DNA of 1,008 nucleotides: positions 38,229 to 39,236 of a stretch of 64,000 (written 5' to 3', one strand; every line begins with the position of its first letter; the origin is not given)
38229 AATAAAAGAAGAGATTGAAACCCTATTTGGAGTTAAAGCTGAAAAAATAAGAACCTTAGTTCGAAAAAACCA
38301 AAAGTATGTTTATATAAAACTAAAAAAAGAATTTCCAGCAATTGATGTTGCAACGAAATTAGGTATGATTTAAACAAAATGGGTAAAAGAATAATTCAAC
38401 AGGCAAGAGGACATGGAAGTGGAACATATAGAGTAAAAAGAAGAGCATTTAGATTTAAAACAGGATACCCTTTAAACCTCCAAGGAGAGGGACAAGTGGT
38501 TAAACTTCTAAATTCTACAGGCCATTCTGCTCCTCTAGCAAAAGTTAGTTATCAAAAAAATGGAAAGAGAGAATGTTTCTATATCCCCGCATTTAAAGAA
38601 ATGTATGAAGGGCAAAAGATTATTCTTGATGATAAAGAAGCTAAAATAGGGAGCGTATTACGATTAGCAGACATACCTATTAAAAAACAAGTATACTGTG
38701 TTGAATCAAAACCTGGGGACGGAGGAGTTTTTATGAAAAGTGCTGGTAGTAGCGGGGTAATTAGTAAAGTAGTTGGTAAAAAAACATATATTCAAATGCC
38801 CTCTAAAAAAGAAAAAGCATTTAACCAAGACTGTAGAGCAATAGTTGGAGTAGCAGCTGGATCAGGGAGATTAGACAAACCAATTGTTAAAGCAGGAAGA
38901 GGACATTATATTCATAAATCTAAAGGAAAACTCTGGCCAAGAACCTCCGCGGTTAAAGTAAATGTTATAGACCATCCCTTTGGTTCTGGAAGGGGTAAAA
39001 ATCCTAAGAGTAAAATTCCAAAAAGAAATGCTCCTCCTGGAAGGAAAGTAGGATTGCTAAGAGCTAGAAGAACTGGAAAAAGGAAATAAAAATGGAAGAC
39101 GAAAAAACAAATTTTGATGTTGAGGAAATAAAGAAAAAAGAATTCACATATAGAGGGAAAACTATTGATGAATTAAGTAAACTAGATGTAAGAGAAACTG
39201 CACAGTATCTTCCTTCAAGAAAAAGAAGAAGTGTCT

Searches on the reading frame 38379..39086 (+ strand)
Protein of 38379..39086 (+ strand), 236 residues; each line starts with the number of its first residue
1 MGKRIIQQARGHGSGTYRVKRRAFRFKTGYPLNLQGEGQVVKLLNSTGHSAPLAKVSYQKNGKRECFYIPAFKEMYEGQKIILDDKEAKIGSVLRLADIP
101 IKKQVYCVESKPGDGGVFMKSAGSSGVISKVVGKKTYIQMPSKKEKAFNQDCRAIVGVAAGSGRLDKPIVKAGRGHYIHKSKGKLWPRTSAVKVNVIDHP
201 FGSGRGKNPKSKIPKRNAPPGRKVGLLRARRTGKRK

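Call 9: search_protein_families(library=pfam, proteins=[window:38379-39086:+], max_evalue=0.001)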
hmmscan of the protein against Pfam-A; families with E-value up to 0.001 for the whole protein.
window:38379-39086:+ (236 aa): 1 family
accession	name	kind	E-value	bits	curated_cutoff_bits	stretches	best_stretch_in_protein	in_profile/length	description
PF03947.24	Ribosomal_L2_C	-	2.1e-31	109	33.7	1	89-214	1-121/126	Ribosomal Proteins L2, C-terminal domain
